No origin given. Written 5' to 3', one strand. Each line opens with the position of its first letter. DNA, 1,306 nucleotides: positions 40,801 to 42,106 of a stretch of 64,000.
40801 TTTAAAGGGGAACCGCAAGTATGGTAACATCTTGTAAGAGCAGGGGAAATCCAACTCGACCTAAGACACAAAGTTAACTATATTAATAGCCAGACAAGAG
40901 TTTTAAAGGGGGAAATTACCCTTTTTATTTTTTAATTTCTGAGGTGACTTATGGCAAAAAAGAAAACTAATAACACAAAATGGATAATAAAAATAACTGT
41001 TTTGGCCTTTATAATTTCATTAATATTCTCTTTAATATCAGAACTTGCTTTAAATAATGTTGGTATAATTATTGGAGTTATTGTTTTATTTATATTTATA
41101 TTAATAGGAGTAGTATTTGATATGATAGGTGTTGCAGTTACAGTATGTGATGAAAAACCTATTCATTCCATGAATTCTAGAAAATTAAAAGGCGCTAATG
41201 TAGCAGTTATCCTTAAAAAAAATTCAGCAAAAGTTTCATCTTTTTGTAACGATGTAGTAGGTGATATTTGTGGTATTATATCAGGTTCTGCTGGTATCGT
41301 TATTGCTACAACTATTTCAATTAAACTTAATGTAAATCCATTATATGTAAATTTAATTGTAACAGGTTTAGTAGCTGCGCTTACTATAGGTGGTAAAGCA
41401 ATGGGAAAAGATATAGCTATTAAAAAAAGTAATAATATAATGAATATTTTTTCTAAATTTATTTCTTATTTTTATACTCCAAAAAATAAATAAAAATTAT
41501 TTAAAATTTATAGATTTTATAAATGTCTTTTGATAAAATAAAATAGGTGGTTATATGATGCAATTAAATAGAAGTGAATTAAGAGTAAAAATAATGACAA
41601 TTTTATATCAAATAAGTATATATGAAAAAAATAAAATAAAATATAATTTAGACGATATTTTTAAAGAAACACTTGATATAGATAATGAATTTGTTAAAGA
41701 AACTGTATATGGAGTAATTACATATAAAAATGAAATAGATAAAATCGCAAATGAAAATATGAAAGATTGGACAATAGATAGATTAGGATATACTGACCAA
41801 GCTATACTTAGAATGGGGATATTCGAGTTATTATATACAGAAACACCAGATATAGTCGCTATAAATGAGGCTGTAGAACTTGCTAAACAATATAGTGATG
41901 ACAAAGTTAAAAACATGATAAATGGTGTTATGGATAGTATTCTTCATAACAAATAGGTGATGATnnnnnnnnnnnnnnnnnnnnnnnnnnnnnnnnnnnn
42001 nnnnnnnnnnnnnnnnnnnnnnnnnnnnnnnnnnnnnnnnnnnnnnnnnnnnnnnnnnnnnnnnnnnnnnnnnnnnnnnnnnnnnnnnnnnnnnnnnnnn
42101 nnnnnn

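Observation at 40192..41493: About 625-nt GC-enriched noncoding RNA with its own promoter and terminator, upstream of a small membrane protein and nusB-xseAB: candidate OLE RNA / OapA locus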

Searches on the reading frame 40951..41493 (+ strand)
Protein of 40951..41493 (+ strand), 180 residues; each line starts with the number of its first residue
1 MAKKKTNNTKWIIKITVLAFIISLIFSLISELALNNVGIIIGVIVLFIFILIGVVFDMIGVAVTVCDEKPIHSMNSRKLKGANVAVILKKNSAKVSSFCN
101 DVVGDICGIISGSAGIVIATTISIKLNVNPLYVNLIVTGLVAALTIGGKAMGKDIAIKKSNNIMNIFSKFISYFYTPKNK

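Call 4: search_protein_families(library=pfam, proteins=[window:40951-41493:+], max_evalue=0.01)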
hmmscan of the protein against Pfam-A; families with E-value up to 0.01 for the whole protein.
window:40951-41493:+ (180 aa): 1 family
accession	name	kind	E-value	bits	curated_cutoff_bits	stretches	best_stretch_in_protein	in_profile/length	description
PF03348.21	Serinc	-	0.0014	18.1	24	1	3-56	105-156/434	Serine incorporator (Serinc)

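Call 5: search_protein_families(library=ncbifam, proteins=[window:40951-41493:+], max_evalue=0.01)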
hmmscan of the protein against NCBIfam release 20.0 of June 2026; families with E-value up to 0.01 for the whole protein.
window:40951-41493:+ (180 aa): 0 families

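Call 9: find_homologous_proteins(query=window:40951-41493:+)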
Query window:40951-41493:+ (180 aa): 6626 proteins with E <= 0.001 among 7099 candidates; the best 120 are listed.
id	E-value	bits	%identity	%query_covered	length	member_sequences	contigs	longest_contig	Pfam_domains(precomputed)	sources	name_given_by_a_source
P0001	1.4e-102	359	100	100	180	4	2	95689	-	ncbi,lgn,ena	-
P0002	5.2e-82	292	80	100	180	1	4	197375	-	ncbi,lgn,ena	-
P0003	2.4e-77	277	74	93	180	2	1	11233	-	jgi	-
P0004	1.0e-76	275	71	99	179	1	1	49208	-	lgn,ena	-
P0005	1.5e-76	274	73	100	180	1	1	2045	-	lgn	-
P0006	5.9e-76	272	72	100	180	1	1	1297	PF01595.26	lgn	-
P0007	9.5e-76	272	72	99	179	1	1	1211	PF01595.26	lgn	-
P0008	1.3e-75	271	71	99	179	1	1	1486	-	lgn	-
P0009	2.7e-75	270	72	99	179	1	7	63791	PF01595.26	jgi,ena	-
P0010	5.7e-75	269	70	99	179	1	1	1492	-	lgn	-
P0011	1.7e-74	267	72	99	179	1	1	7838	PF01595.26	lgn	-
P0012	2.1e-74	267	70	99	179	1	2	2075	PF01595.26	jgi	-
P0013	2.4e-74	267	72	99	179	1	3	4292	-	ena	-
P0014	2.9e-74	267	72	99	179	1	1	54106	PF01595.26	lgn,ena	-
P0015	3.2e-74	267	71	99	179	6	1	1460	-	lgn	-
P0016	5.1e-74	266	73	100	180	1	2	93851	-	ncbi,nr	ncbi:MAG: hypothetical protein NC181_01325 [Clostridium sp.]|nr:hypothetical protein [Clostridium sp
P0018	1.2e-73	265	70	99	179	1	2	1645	PF01595.26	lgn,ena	-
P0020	1.7e-73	264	70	99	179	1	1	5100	PF01595.26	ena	-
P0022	8.1e-73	262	68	99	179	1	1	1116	PF01595.26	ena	-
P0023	2.2e-72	261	69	99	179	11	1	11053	PF01595.26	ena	-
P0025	4.4e-71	256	69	99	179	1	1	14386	PF01595.26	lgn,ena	-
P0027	6.0e-71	256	70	99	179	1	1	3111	PF01595.26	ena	-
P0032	9.3e-68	246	66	99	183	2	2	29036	PF01595.26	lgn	-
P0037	2.7e-63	231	64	98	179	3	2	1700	PF01595.26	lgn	-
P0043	1.4e-62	229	62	99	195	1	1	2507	PF01595.26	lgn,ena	-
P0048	2.2e-62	228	65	95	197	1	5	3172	PF01595.26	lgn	-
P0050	2.6e-62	228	63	97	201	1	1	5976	PF01595.26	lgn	-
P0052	3.4e-62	228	65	95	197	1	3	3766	PF01595.26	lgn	-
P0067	1.3e-61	226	63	97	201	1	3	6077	PF01595.26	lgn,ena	-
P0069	1.4e-61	226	67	95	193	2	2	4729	PF01595.26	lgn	-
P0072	2.0e-61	225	62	97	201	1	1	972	PF01595.26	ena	-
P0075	2.9e-61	224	64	87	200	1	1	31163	PF01595.26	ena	-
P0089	9.0e-61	223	63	89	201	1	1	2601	PF01595.26,PF03169.21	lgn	-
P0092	1.2e-60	222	60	90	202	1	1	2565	PF01595.26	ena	-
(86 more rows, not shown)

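Call 16: search_solved_structures(query=window:40951-41493:+, max_evalue=1, show_alignments=2)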
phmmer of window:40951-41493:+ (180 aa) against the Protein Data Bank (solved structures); distinct sequences matched with E-value up to 1: 0.

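Call 17: find_related_loci(query=window:40951-41493:+, collection=genome_contigs, flank=4000)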
Query window:40951-41493:+ (180 aa) in genome_contigs; peptide patterns used: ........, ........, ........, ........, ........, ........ (x = any residue, [..] = any of these).
599 stretches matched a pattern (row limit reached: there are more); 504 encode a relative of the query (tblastn E <= 1e-3); the best 80 are kept; 80 distinct loci.
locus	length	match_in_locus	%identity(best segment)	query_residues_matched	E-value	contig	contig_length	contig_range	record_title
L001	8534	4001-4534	71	1-178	2e-79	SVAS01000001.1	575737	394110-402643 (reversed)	MAG: Bacillota bacterium isolate SIG208 NODE_21_length_575737_cov_13.617184, whole genome shotgun sequence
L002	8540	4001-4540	71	1-180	3e-76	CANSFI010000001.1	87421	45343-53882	MAG TPA_asm: uncultured Tenericutes bacterium isolate SRR15730532_bin.52_metawrap_v1.3_MAG genome assembly, contig: NODE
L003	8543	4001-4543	56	3-179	6e-63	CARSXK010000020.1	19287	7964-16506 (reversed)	MAG TPA_asm: uncultured Bacilli bacterium isolate MGBC129510 genome assembly, contig: MGBC129510.20, whole genome shotgu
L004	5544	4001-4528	61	1-175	2e-61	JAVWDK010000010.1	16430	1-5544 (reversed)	MAG: Bacilli bacterium isolate CGS10Y4-bin82 NODE_2974_length_16430_cov_5.626504, whole genome shotgun sequence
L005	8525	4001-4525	55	4-178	3e-61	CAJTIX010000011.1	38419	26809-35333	MAG TPA_asm: uncultured Bacilli bacterium isolate MGBC103251 genome assembly, contig: MGBC103251.11, whole genome shotgu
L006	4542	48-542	62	11-175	1e-60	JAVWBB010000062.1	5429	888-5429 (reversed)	MAG: Bacilli bacterium isolate CGS10Y4-bin22 NODE_13972_length_5429_cov_44.834574, whole genome shotgun sequence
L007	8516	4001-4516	59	3-174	2e-58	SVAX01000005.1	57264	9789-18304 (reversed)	MAG: Bacillota bacterium isolate SIG213 NODE_12991_length_57264_cov_8.442060, whole genome shotgun sequence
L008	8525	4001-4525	61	4-178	4e-58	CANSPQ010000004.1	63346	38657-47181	MAG TPA_asm: uncultured Bacillales bacterium isolate SRR15730548_bin.42_metawrap_v1.3_MAG genome assembly, contig: NODE.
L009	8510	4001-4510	81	11-180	1e-73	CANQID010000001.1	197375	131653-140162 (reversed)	MAG: uncultured Bacilli bacterium isolate Lapin-030__bin39 genome assembly, contig: Lapin-030__NODE_52_length_197375_cov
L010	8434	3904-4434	53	8-177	2e-57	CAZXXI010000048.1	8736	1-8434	MAG TPA_asm: uncultured Muribaculaceae bacterium isolate SRP287540_co1_294 genome assembly, contig: NODE_8926_length_873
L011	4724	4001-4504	64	8-175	2e-57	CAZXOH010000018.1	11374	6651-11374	MAG TPA_asm: uncultured Muribaculaceae bacterium isolate binchicken_co323_76 genome assembly, contig: NODE_6393_length_1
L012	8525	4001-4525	54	1-175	1e-56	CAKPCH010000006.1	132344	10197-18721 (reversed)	MAG: uncultured Bacilli bacterium isolate REFINED_METABAT215_TOP10_CONTIGS_1500_ASSEMBLY_K77_MERGED__Hadza_MoBio_hadza-I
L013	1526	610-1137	55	3-178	3e-58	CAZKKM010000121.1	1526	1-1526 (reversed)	MAG TPA_asm: uncultured Muribaculaceae bacterium isolate SRP287540_co1_443 genome assembly, contig: NODE_91346_length_15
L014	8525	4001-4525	61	4-178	3e-56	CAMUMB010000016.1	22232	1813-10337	MAG TPA_asm: uncultured Bacillales bacterium isolate SRR14038239_bin.65_metawrap_v1.3_MAG genome assembly, contig: NODE.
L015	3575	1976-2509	54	1-175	4e-56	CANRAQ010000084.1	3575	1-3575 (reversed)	MAG: uncultured Bacilli bacterium isolate Lapin-016__bin43 genome assembly, contig: Lapin-016__NODE_26238_length_3575_co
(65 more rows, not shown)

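Call 18: find_encoding_contigs(protein=window:40951-41493:+, flank=3000, max_places=4)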
Protein window:40951-41493:+ (180 aa): 3 contigs read that carry it; 3 places shown.
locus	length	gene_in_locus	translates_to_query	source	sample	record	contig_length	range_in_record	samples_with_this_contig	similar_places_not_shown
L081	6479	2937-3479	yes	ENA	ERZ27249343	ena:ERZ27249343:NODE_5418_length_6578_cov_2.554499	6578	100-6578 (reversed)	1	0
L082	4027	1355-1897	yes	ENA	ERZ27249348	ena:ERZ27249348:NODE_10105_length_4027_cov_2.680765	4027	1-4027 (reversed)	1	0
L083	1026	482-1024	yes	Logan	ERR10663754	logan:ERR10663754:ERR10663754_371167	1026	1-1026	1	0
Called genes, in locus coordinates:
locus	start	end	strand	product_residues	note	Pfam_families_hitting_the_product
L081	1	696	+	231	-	?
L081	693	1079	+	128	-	-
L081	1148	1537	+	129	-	-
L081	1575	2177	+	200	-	-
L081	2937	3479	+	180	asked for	-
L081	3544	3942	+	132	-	PF01029:NusB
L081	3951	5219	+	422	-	PF13742:tRNA_anti_2, PF01336:tRNA_anti-codon, PF02601:Exonuc_VII_L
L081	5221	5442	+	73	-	-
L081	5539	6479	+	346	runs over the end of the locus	?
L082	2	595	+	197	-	?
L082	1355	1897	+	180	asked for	-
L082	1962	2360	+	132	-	PF01029:NusB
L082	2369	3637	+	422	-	PF13742:tRNA_anti_2, PF01336:tRNA_anti-codon, PF02601:Exonuc_VII_L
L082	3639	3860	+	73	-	-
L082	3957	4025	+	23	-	?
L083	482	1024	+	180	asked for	?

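Call 19: list_cluster_members(proteins=[window:40951-41493:+, P0002, P0016])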
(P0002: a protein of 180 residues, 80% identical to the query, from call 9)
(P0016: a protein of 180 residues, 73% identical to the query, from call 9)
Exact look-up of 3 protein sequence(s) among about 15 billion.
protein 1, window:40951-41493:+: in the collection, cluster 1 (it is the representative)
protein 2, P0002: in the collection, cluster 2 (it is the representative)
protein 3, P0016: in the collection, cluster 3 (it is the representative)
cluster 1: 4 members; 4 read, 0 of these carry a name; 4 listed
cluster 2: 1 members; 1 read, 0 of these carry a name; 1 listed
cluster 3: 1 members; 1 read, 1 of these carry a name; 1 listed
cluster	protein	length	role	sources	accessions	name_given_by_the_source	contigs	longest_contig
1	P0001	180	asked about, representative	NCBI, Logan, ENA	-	-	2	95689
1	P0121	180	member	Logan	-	-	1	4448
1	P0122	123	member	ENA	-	-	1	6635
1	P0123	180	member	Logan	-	-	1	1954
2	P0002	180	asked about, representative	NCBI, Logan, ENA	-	-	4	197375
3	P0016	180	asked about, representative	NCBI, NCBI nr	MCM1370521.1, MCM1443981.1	MAG: hypothetical protein NC181_01325 [Clostridium sp.] | hypothetical protein [Clostridium sp.]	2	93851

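Call 41: predict_structure(alignment_id=A3)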
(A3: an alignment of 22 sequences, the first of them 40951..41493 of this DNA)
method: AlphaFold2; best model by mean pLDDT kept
length: 180 residues; sequences in the alignment: 22
mean_pLDDT: 79.3   pTM: 0.68
mean pLDDT of the five models: 79.3, 79.2, 77.6, 73.9, 65.7
residues with pLDDT >= 90: 0; 70-90: 156; 50-70: 17; < 50: 7
segments of 3 or more residues with pLDDT < 50: 1-5
pLDDT, mean of each block of 10 residues (from residue 1): 52 75 76 68 82 88 83 75 83 85 82 82 85 88 87 87 85 66
secondary structure, 60 per line:
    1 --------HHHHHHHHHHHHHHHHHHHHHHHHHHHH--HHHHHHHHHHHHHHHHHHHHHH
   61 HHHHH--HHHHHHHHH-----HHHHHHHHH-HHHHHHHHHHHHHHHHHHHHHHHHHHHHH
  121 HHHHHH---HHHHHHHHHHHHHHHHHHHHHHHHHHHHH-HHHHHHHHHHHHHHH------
elements in order: H9-36 H39-65 H68-76 H82-90 H92-126 H130-158 H160-174

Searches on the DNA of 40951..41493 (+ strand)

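Call 24: search_rna_families(sources=[L001, L002, L003, L005, L007, L008, L009, L012, L014, L018, L027, L029, L030, L031, L046, L065, L081], threshold=gathering)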
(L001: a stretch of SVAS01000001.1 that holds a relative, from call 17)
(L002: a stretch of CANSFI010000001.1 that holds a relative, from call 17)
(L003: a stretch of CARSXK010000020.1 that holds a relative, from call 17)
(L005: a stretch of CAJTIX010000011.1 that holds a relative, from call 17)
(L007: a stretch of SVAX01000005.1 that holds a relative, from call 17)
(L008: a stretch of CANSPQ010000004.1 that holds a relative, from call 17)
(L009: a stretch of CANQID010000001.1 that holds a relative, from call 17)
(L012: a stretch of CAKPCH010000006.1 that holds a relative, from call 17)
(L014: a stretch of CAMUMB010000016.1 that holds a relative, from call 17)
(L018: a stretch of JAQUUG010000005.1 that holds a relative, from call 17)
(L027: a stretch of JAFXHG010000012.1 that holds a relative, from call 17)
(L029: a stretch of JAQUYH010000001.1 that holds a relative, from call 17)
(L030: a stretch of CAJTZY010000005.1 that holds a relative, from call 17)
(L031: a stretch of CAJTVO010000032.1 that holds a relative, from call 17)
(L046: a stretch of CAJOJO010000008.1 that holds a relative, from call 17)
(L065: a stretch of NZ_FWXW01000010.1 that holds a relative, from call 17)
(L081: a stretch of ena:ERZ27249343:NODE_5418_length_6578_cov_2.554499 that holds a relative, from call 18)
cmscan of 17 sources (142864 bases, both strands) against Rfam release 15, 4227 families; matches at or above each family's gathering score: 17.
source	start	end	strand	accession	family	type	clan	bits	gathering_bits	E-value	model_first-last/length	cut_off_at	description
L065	3203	3834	+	RF01071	OLE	Gene;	-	504.8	50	8.6e-145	1-616/616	no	Ornate Large Extremophilic RNA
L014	3312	3927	+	RF01071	OLE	Gene;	-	437.2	50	1e-124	1-616/616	no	Ornate Large Extremophilic RNA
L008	3310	3925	+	RF01071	OLE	Gene;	-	436.7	50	1.4e-124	1-616/616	no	Ornate Large Extremophilic RNA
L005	3313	3927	+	RF01071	OLE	Gene;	-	432.2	50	3.1e-123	1-616/616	no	Ornate Large Extremophilic RNA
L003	3321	3936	+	RF01071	OLE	Gene;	-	421.6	50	4.3e-120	1-616/616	no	Ornate Large Extremophilic RNA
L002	3350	3962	+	RF01071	OLE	Gene;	-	408.9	50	2.6e-116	1-616/616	no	Ornate Large Extremophilic RNA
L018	3306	3905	+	RF01071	OLE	Gene;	-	404.1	50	6.7e-115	1-616/616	no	Ornate Large Extremophilic RNA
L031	935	1602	+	RF01071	OLE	Gene;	-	402.8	50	1.6e-114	1-616/616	no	Ornate Large Extremophilic RNA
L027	2826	3433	+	RF01071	OLE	Gene;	-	395.1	50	3.1e-112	1-616/616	no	Ornate Large Extremophilic RNA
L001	3354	3962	+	RF01071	OLE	Gene;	-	394.4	50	5.1e-112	1-616/616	no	Ornate Large Extremophilic RNA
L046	3344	3946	+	RF01071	OLE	Gene;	-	392.5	50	1.9e-111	1-616/616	no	Ornate Large Extremophilic RNA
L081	2285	2895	+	RF01071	OLE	Gene;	-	391.1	50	4.8e-111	1-616/616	no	Ornate Large Extremophilic RNA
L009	3337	3932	+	RF01071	OLE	Gene;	-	388.9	50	2.1e-110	1-616/616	no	Ornate Large Extremophilic RNA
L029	3369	3949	+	RF01071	OLE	Gene;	-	374.3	50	4.8e-106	1-616/616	no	Ornate Large Extremophilic RNA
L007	3040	3644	+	RF01071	OLE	Gene;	-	373.7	50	7e-106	1-616/616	no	Ornate Large Extremophilic RNA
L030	1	201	+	RF01071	OLE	Gene;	-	156.6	50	1.8e-41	402-616/616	5'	Ornate Large Extremophilic RNA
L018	3049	3229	+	RF00013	6S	Gene;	-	69.7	46.4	2.3e-11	1-187/187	no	6S / SsrS RNA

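Call 57: search_rna_families(source=L012, threshold=evalue, max_evalue=0.01)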
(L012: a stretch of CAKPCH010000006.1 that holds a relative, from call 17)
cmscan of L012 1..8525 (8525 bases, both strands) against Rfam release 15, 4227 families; matches with E-value up to 0.01: 0.
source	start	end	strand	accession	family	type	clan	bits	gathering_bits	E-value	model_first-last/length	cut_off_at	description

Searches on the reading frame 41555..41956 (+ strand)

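Call 4: search_protein_families(library=pfam, proteins=[window:41555-41956:+], max_evalue=0.01)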
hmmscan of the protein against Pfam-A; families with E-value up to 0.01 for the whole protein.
window:41555-41956:+ (133 aa): 1 family
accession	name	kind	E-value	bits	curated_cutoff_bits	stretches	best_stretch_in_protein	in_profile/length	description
PF01029.23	NusB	-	7.2e-33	114.2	23.1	1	10-129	4-131/133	NusB family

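Call 5: search_protein_families(library=ncbifam, proteins=[window:41555-41956:+], max_evalue=0.01)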
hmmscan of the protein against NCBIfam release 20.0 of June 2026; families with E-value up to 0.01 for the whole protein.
window:41555-41956:+ (133 aa): 8 families
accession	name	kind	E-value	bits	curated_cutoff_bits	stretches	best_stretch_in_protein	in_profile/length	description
TIGR01951.1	nusB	equivalog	1.9e-35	122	88.35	1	6-131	2-129/131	transcription antitermination factor NusB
NF001223.0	PRK00202.1-1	equivalog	1.2e-28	100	131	1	2-132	5-143/146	transcription antitermination factor NusB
NF011494.0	PRK14902.1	equivalog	1.7e-16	60.1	319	1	9-132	5-128/444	16S rRNA (cytosine(967)-C(5))-methyltransferase RsmB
NF011495.0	PRK14903.1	equivalog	7.2e-11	41.6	503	1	21-127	14-117/431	16S rRNA (cytosine(967)-C(5))-methyltransferase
TIGR00563.1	rsmB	equivalog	1.4e-10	40.9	269.05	1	40-131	32-122/437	16S rRNA (cytosine(967)-C(5))-methyltransferase RsmB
NF011493.0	PRK14901.1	equivalog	5.1e-10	38.7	540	1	39-129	35-125/447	16S rRNA (cytosine(967)-C(5))-methyltransferase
NF008149.0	PRK10901.1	equivalog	1.2e-08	34.3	375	1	22-130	23-130/434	16S rRNA (cytosine(967)-C(5))-methyltransferase RsmB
NF001230.0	PRK00202.2-5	equivalog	5.6e-08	32.7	132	1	56-131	73-149/165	transcription antitermination factor NusB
